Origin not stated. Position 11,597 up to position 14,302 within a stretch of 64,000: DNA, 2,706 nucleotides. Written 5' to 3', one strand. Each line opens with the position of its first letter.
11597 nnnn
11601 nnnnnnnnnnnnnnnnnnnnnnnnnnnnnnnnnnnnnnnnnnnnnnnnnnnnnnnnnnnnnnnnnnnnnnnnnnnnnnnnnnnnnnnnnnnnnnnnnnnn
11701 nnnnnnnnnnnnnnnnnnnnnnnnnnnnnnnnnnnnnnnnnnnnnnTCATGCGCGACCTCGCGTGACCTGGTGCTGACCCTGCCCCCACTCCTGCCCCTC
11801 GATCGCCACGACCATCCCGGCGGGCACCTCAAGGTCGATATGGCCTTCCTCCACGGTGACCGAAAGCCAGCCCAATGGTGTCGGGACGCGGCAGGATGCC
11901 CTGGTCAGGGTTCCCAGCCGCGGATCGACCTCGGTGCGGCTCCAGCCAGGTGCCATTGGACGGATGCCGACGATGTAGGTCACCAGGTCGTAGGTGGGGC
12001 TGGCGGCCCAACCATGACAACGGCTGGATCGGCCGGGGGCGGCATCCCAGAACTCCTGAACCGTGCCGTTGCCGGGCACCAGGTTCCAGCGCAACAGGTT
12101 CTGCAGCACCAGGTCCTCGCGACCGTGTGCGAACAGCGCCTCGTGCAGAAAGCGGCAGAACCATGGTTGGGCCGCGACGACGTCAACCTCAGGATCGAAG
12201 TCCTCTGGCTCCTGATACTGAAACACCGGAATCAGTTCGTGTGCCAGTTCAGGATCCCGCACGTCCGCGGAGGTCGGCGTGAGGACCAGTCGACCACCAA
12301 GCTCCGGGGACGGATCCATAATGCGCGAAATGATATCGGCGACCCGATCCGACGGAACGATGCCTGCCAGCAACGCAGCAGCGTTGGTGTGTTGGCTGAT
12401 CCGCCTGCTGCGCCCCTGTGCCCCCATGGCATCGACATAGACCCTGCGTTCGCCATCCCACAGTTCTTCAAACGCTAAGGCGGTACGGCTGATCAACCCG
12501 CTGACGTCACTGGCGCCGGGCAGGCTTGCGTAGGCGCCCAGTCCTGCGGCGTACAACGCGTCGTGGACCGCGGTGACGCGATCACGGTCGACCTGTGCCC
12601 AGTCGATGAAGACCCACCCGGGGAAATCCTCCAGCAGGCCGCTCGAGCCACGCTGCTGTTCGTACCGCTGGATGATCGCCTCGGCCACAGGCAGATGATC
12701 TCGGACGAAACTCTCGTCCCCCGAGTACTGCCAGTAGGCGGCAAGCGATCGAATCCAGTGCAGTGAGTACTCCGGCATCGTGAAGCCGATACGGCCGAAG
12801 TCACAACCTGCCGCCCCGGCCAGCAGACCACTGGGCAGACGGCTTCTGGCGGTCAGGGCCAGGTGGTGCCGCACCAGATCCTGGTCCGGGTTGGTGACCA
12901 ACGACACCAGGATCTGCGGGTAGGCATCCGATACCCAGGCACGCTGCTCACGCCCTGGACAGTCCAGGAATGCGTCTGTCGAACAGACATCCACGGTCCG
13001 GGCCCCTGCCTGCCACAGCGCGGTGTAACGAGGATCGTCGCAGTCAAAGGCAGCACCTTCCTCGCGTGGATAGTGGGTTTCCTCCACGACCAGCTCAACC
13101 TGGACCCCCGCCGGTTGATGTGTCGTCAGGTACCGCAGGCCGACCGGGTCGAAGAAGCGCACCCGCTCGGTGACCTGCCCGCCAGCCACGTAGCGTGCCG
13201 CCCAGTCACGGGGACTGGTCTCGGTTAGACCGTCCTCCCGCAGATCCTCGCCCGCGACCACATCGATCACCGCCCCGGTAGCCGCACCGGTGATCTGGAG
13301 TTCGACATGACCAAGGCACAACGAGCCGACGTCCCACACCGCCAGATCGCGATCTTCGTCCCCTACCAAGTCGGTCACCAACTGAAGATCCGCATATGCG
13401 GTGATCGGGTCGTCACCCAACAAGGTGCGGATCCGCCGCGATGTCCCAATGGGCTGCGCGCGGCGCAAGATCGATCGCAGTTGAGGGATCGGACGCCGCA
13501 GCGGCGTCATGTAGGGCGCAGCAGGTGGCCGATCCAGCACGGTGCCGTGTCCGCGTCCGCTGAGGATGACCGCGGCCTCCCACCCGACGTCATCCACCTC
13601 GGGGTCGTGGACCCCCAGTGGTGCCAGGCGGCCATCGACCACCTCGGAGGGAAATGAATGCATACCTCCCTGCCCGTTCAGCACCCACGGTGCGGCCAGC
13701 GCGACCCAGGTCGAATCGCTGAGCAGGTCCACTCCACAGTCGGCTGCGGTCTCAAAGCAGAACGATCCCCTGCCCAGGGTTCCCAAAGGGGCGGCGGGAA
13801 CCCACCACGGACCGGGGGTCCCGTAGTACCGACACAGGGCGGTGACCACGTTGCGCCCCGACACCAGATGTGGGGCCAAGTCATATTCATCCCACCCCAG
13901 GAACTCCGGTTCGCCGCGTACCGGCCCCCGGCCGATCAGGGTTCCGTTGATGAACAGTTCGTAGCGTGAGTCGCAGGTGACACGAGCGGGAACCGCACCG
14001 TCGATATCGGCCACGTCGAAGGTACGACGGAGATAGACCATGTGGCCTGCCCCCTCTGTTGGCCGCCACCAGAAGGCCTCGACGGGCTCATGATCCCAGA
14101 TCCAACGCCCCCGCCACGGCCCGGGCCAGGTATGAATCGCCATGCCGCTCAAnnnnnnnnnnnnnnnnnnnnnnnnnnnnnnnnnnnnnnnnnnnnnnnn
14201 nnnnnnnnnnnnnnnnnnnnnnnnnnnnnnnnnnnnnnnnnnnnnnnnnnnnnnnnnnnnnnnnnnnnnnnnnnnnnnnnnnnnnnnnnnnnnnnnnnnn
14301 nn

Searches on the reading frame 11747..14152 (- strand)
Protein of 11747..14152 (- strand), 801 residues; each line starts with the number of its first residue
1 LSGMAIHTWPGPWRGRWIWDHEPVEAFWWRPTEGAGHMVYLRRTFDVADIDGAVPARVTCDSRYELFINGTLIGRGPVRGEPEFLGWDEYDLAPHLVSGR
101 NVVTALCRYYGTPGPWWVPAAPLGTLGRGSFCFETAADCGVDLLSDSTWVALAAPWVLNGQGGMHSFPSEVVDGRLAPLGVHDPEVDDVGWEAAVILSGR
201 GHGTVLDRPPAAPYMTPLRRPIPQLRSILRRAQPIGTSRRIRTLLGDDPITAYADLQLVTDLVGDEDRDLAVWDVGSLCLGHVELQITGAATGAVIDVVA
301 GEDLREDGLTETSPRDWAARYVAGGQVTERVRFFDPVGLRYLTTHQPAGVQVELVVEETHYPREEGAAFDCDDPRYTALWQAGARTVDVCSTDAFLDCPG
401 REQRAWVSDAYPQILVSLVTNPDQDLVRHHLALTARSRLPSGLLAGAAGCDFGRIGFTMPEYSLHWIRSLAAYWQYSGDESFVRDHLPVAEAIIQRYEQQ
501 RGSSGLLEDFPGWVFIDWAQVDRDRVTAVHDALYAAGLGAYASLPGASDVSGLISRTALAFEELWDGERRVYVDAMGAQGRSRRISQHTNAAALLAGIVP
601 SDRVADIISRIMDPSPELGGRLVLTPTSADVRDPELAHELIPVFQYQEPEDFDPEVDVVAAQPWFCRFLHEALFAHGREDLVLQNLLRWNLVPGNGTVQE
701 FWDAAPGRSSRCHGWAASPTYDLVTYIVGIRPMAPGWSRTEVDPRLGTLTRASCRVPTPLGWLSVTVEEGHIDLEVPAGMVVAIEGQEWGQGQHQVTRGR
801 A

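Call 19: search_protein_families(library=pfam, proteins=[window:11747-14152:-])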
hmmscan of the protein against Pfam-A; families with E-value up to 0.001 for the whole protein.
window:11747-14152:- (801 aa): 1 family
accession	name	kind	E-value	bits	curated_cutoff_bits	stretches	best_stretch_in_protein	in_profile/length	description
PF17389.8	Bac_rhamnosid6H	-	1.7e-16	60.9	24.5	1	366-604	3-242/339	Bacterial alpha-L-rhamnosidase 6 hairpin glycosidase domain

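Call 37: search_solved_structures(query=window:11747-14152:-, max_evalue=0.001)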
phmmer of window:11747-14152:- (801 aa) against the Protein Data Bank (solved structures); distinct sequences matched with E-value up to 0.001: 5.
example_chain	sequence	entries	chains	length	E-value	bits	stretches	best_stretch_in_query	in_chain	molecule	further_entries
2okx_A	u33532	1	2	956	1e-48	169.2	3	265-616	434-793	Rhamnosidase B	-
3cih_A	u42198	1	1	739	2.1e-24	88.7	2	339-575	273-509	Putative alpha-rhamnosidase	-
4xhc_A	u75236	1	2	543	2.6e-11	45.4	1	369-574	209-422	Alpha-L-rhamnosidase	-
6i60_A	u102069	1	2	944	0.00029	22.1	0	42-201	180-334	Alpha-rhamnosidase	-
8iwd_A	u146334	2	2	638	0.0005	21.3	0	708-764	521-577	Alpha-L-rhamnosidase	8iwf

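Call 80: search_protein_families(library=ncbifam, proteins=[window:11747-14152:-], max_evalue=0.00001)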
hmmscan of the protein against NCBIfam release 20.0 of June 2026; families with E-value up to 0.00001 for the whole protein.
window:11747-14152:- (801 aa): 0 families
